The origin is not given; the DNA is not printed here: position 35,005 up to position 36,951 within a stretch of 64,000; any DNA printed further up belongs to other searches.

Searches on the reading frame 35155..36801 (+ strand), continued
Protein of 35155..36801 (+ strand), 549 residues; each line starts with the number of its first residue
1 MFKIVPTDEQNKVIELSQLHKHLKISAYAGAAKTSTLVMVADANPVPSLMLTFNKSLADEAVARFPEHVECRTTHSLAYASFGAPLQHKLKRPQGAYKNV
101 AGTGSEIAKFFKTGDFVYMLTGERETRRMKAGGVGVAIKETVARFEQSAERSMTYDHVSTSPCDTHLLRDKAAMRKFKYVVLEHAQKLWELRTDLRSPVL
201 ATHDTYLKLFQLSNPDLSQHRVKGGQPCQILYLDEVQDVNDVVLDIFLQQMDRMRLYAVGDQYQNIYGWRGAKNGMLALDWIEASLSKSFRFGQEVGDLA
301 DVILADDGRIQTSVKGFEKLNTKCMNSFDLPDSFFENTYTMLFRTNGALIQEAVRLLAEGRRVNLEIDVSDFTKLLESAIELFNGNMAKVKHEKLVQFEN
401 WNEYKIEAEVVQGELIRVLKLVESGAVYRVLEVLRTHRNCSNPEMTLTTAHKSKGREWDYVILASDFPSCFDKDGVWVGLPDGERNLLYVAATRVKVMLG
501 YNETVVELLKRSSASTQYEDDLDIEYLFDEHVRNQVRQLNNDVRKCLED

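Call 80: fold_search(model_id=the predicted structure, library=pdb)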
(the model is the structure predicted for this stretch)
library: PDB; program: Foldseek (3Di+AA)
matches with E <= 10: 938; with E <= 0.001: 151
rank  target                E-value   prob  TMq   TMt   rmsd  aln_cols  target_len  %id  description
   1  9xzm_F                7.6e-30  1.00  0.65  0.61   6.0       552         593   26  Cryo-EM structure of F-box helicase 1 (FBH1) bound to an SCF ubiquitin ligase complex and a 3-way DNA fork (substrate  (released 2026-01-28)
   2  9xzj_F                1.0e-28  1.00  0.65  0.46   6.1       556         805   26  Cryo-EM structure of F-box helicase 1 (FBH1) bound to an SCF ubiquitin ligase complex and a 3-way DNA fork (consensus  (released 2026-01-28)
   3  1qhg                  6.4e-18  1.00  0.55  0.49  10.7       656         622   16  STRUCTURE OF DNA HELICASE MUTANT WITH ADPNP (released 1999-07-13)
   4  2is1_A                7.5e-18  1.00  0.52  0.45  12.4       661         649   15  Crystal structure of UvrD-DNA-SO4 complex (released 2007-01-09)
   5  1pjr                  1.2e-17  1.00  0.53  0.47  11.2       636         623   16  STRUCTURE OF DNA HELICASE (released 1997-12-03)
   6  1uaa_A                1.4e-17  1.00  0.53  0.46  13.2       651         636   16  E. COLI REP HELICASE/DNA COMPLEX (released 1998-07-09)
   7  2is4_B                5.3e-17  1.00  0.52  0.46  11.2       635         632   16  Crystal structure of UvrD-DNA-ADPNP ternary complex (released 2007-01-09)
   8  2is2_A                6.3e-17  1.00  0.55  0.48  11.8       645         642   14  Crystal structure of UvrD-DNA binary complex (released 2007-01-09)
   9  4c30_F                7.8e-17  1.00  0.51  0.45  11.7       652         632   15  Crystal structure of Deinococcus radiodurans UvrD in complex with DNA, form 2 (released 2013-10-30)
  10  9dci_A                8.3e-17  1.00  0.57  0.45   9.6       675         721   15  Mycobacterium tuberculosis UvrD1 dimer: apo compact conformation. (released 2025-03-19)
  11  6ppu_B                1.4e-16  1.00  0.56  0.42  16.6       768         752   17  Cryo-EM structure of AdnAB-AMPPNP-DNA complex (released 2019-11-20)
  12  3lfu                  1.6e-16  1.00  0.56  0.50  10.3       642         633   15  Crystal Structure of E. coli UvrD (released 2011-02-02)
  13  2is6_A                2.6e-16  1.00  0.52  0.45  10.7       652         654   15  Crystal structure of UvrD-DNA-ADPMgF3 ternary complex (released 2007-01-09)
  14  4c2u_A                2.7e-16  1.00  0.53  0.45  11.7       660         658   14  Crystal structure of Deinococcus radiodurans UvrD in complex with DNA, Form 1 (released 2013-10-30)
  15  2is6_B                2.9e-16  1.00  0.53  0.45  11.4       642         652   15  Crystal structure of UvrD-DNA-ADPMgF3 ternary complex (released 2007-01-09)
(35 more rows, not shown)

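Call 85: find_encoding_contigs(protein=P0083, flank=7000, max_places=1)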
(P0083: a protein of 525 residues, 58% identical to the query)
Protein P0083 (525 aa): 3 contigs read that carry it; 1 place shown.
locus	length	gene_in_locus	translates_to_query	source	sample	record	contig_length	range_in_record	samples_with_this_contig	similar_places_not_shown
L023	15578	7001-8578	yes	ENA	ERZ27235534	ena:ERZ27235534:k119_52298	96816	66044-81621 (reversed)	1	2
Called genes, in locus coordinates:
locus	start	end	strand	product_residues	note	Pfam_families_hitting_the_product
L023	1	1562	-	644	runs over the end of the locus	PF01807:Zn_ribbon_DnaG, PF13155:Toprim_2 (faint), PF03796:DnaB_C, PF06745:ATPase (weak)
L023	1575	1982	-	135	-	-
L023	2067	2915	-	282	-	PF01145:Band_7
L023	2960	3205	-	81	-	-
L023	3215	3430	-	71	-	-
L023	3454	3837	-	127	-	-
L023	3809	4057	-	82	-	-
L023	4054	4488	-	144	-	-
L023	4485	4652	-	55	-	-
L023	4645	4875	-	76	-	-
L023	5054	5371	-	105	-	PF14216:DUF4326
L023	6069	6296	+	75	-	-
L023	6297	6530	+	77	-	-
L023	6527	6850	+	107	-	-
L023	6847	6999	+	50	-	-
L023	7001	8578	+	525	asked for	PF00580:UvrD-helicase, PF13245:AAA_19, PF01443:Viral_helicase1 (faint), PF13361:UvrD_C, PF13538:UvrD_C_2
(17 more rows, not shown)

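Call 86: find_encoding_contigs(protein=P0078, flank=7000, max_places=1)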
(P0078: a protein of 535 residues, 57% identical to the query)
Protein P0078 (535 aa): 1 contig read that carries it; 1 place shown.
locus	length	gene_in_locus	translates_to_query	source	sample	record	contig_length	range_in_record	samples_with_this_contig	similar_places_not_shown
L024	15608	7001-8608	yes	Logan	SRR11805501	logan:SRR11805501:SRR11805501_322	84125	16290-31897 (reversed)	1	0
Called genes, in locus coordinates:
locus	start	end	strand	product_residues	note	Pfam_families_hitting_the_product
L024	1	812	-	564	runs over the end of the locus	PF13155:Toprim_2 (weak), PF03796:DnaB_C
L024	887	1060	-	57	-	-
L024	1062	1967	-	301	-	PF00145:DNA_methylase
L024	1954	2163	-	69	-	-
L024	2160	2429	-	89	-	-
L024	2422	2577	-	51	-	-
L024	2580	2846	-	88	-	-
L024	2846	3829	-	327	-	-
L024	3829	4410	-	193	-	-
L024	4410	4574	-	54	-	-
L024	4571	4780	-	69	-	-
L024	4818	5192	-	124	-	-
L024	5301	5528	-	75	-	-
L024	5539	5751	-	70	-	-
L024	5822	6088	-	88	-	-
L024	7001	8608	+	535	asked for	PF00580:UvrD-helicase, PF13245:AAA_19 (weak), PF01443:Viral_helicase1 (faint), PF13361:UvrD_C, PF13538:UvrD_C_2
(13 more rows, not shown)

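Call 87: find_encoding_contigs(protein=P0087, flank=7000, max_places=1)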
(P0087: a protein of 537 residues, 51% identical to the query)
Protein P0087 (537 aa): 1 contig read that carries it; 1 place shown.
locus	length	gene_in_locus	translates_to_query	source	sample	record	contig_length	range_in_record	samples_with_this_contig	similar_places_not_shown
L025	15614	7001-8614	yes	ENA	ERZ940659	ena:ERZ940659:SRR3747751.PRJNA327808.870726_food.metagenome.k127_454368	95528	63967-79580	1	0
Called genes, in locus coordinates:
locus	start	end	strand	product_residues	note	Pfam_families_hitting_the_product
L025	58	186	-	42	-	-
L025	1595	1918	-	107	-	-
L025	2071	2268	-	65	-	-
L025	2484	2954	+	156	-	-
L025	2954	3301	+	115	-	PF24090:DUF7375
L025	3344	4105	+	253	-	PF02562:PhoH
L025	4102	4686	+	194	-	PF00574:CLP_protease (weak), PF25145:NfeD1b_N (weak)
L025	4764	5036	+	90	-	-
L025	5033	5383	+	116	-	-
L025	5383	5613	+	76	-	-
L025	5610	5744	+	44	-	-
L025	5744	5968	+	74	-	-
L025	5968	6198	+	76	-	-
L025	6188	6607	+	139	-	PF00383:dCMP_cyt_deam_1, PF14437:MafB19-deam, PF14439:Bd3614-deam (weak)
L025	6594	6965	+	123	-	-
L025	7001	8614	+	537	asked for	PF00580:UvrD-helicase, PF01443:Viral_helicase1 (faint), PF13361:UvrD_C, PF13538:UvrD_C_2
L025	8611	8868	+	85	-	-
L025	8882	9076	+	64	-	-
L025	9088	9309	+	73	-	-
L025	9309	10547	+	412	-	PF01068:DNA_ligase_A_M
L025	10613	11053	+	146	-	PF13328:HD_4 (weak)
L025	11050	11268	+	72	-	-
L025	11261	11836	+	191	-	-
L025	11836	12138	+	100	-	-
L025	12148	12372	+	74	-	-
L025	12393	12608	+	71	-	PF23858:DUF7220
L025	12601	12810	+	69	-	-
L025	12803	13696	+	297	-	-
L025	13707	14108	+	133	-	PF13671:AAA_33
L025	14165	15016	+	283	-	PF13793:Pribosyltran_N, PF00156:Pribosyltran (weak)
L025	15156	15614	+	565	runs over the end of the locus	PF04095:NAPRTase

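Call 89: search_solved_structures(query=A6, max_evalue=0.001)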
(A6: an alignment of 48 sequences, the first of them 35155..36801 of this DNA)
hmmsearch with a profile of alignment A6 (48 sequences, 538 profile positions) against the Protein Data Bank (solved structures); distinct sequences matched with E-value up to 0.001: 24.
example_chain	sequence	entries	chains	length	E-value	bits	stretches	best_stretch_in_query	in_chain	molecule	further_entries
9xzj_F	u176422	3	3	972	2.4e-66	227.4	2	138-505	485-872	F-box DNA helicase 1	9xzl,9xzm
1pjr_A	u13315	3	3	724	3.4e-14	55.3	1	219-301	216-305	PCRA | ATP-DEPENDENT HELICASE PCRA | HELICASE PCRA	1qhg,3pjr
8jqb_E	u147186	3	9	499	1.9e-13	52.8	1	216-298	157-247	Gabija protein GajB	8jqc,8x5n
8j4t_G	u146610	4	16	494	2.9e-13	52.2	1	216-298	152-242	Gabija protein GajB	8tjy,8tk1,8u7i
8iud_A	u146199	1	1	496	3e-13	52.2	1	216-298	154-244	Gabija protein GajB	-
8sm3_B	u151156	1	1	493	3.5e-13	52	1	216-298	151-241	Gabija protein GajB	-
3lfu_A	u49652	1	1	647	1.6e-12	49.8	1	210-300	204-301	DNA helicase II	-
2is1_A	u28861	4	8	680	1.7e-12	49.7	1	211-300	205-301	DNA helicase II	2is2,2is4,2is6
4c2u_A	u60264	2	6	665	4e-11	45.1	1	221-301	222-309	DNA HELICASE II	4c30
4c2t_A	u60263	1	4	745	5.6e-11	44.7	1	221-301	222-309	DNA HELICASE II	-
1uaa_A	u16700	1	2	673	7.5e-11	44.3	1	222-301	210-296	PROTEIN (ATP-DEPENDENT DNA HELICASE REP.)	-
9dci_A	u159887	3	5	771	3.3e-09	38.8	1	218-301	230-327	ATP-dependent DNA helicase UvrD1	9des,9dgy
2pjr_A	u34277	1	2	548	7.7e-09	37.6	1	219-301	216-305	PROTEIN (HELICASE PCRA)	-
6ppr_B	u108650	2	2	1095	4.3e-08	35.2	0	218-266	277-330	UvrD/REP helicase | DNA 3'-5' helicase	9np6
6ppu_B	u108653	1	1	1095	4.3e-08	35.2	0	218-266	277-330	UvrD/REP helicase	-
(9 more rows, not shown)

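Call 92: search_dna_similar(query=window:35155-36801:+, collection=plasmids, mode=protein, max_rows=15)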
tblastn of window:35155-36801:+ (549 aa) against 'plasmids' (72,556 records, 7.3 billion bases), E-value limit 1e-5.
Records with a match: 1903; places in all: 2010; records where one place covers at least 80% of the query: 1775.
Best place of each record, by identity: <60% 1903.
By first word of the organism name: Klebsiella 340; Escherichia 221; Salmonella 220; Citrobacter 140; Pseudomonas 100; Providencia 98; Piscirickettsia 89; Vibrio 79; Acinetobacter 76; Burkholderia 70; and 87 more.
By predicted mobility (MOB-suite, as given by PLSDB): conjugative 1236; non-mobilizable 377; mobilizable 290.
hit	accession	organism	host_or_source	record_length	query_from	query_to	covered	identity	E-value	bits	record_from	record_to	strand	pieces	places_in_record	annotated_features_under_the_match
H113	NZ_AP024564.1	Allochromatium tepidum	-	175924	6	509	92%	33.4%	2e-55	209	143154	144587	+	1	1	UvrD-helicase domain-containing protein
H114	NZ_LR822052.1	Stutzerimonas stutzeri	-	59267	4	517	94%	32.4%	3e-58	217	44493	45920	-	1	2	3'-5' exonuclease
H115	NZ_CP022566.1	Rhizobium leguminosarum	Root nodule,Pisum sativum root-nodule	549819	3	538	94%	32.3%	4e-46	211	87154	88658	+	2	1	UvrD-helicase domain-containing protein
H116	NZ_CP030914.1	Pseudomonas aeruginosa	Homo sapiens,sputum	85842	7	524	94%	32.0%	2e-48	188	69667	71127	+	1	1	UvrD-helicase domain-containing protein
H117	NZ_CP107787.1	Streptomyces sp. NBC_00564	-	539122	4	499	90%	33.3%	6e-54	204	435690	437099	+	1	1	UvrD-helicase domain-containing protein | hypothetical protein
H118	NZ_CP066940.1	Xanthomonas campestris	Brassica oleracea var. gemmifera,Cell ...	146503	7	509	92%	32.8%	3e-46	181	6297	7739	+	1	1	UvrD-helicase domain-containing protein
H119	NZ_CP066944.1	Xanthomonas campestris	Brassica oleracea var. capitata,Cell ...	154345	7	509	92%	32.8%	3e-46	181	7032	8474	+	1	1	UvrD-helicase domain-containing protein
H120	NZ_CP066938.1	Xanthomonas campestris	Brassica oleracea var. capitata,Cell ...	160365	7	509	92%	32.8%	3e-46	181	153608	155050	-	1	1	UvrD-helicase domain-containing protein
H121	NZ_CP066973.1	Xanthomonas campestris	Brassica oleracea var. capitata,Cell ...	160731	7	509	92%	32.8%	3e-46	181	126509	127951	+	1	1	UvrD-helicase domain-containing protein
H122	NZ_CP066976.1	Xanthomonas campestris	Brassica oleracea var. capitata,Cell ...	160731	7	509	92%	32.8%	3e-46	181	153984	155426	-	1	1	UvrD-helicase domain-containing protein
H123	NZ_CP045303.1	Azotobacter salinestris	cell culture,soil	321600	7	517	93%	32.3%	4e-51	196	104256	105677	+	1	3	3'-5' exonuclease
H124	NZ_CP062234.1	Rhizobium sp. TH2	Sainfoin,pure bacterial culture,Nodule ...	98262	3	521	95%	31.7%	4e-55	208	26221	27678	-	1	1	UvrD-helicase domain-containing protein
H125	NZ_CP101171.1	Xanthomonas campestris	Brassica rapa subsp. pekinensis,Plant ...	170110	7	509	92%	32.6%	5e-46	181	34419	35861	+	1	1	UvrD-helicase domain-containing protein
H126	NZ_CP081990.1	Xanthomonas campestris pv. campestris str. CN05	Brassica rapa subsp. pekinensis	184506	7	509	92%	32.6%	5e-46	181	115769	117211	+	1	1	UvrD-helicase domain-containing protein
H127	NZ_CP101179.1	Xanthomonas campestris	-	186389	7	509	92%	32.6%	8e-46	180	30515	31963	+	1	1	UvrD-helicase domain-containing protein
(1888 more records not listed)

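Call 93: get_annotated_region(hit=H116, flank=6000)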
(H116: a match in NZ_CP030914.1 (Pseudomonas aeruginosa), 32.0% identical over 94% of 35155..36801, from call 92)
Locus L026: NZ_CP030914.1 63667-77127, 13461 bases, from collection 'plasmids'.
description: Pseudomonas aeruginosa strain Y89 plasmid pY89, complete sequence
organism: Pseudomonas aeruginosa (NCBI taxid 287)
taxonomy: Bacteria; Pseudomonadota; Gammaproteobacteria; Pseudomonadales; Pseudomonadaceae; Pseudomonas; Pseudomonas aeruginosa
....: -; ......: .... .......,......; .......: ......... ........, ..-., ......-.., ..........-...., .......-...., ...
typing (MOB-suite, as given by PLSDB): conjugative; replicon rep_cluster_322; relaxase MOBH; mating-pair formation MPF_G
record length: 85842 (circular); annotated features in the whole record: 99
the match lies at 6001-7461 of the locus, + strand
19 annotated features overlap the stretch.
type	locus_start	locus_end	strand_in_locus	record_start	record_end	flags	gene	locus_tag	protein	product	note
CDS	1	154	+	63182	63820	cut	-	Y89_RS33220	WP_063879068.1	hypothetical protein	-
CDS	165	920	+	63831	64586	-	-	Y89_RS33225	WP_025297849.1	TIGR03759 family integrating conjugative element protein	GO:0008150 - biological_process [Evidence IEA]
CDS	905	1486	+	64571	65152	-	-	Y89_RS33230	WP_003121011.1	hypothetical protein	-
CDS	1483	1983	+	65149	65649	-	-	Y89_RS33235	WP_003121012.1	integrating conjugative element protein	-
CDS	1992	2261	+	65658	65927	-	-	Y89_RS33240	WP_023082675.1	hypothetical protein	-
CDS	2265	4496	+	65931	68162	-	traD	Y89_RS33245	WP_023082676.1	type IV conjugative transfer system coupling protein TraD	-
CDS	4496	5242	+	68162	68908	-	-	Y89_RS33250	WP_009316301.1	TIGR03747 family integrating conjugative element membrane protein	GO:0008150 - biological_process [Evidence IEA]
CDS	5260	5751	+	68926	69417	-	-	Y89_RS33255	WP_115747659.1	hypothetical protein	-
CDS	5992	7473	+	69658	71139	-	-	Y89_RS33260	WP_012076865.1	UvrD-helicase domain-containing protein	-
CDS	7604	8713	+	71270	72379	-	-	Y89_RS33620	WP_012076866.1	hypothetical protein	-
CDS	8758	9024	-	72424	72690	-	-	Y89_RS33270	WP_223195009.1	DUF2845 domain-containing protein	-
CDS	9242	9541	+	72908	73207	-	-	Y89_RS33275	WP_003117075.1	hypothetical protein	-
CDS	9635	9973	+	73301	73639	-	-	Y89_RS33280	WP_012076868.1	RAQPRD family integrative conjugative element protein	-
CDS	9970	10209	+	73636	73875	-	-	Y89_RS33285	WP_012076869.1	TIGR03758 family integrating conjugative element protein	GO:0008150 - biological_process [Evidence IEA]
CDS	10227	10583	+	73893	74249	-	-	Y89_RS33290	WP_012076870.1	TIGR03745 family integrating conjugative element membrane protein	GO:0008150 - biological_process [Evidence IEA]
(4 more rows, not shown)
